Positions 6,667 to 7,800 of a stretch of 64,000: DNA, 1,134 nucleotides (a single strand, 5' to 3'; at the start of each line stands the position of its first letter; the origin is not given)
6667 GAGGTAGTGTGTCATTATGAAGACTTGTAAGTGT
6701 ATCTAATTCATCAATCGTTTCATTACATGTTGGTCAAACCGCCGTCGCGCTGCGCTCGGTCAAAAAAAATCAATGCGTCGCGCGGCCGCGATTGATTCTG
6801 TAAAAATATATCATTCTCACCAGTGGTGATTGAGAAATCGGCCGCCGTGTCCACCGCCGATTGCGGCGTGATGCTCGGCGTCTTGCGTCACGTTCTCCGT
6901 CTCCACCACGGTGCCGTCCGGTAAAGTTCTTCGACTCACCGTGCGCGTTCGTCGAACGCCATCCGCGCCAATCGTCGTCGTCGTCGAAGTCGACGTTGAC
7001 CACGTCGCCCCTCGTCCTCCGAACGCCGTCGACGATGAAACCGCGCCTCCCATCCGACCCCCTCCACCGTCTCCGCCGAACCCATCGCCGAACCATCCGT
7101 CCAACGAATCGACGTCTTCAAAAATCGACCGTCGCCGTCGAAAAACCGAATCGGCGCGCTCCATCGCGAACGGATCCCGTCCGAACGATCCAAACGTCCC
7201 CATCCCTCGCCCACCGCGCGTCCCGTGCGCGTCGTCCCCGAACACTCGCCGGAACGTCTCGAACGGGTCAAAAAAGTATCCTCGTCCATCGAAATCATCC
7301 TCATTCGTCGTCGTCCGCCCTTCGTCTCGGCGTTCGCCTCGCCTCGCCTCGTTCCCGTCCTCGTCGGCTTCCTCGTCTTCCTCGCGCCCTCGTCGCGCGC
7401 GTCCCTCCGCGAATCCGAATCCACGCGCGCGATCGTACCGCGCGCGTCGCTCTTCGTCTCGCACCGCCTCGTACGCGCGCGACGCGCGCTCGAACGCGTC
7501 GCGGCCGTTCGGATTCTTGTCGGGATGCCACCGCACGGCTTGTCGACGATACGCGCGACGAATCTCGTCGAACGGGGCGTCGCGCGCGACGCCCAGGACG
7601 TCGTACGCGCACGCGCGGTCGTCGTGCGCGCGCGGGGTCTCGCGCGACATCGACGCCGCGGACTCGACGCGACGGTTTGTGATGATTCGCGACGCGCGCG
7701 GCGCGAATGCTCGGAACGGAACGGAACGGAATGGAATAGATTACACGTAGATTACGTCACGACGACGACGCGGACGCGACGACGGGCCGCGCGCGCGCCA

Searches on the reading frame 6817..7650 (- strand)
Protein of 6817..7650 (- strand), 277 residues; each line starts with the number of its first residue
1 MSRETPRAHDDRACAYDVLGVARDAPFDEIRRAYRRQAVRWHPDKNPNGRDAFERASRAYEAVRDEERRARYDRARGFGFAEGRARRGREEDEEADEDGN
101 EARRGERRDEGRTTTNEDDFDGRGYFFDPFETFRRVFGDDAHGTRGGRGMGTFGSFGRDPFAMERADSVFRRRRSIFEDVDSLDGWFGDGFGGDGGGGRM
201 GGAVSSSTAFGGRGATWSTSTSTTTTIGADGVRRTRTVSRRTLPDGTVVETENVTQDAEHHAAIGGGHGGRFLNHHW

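Call 62: search_protein_families(library=pfam, proteins=[window:6817-7650:-], max_evalue=0.001)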
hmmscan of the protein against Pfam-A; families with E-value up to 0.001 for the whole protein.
window:6817-7650:- (277 aa): 1 family
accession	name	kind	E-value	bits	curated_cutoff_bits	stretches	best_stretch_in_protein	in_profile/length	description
PF00226.36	DnaJ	-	1.7e-18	66.9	27.8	1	15-73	2-63/63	DnaJ domain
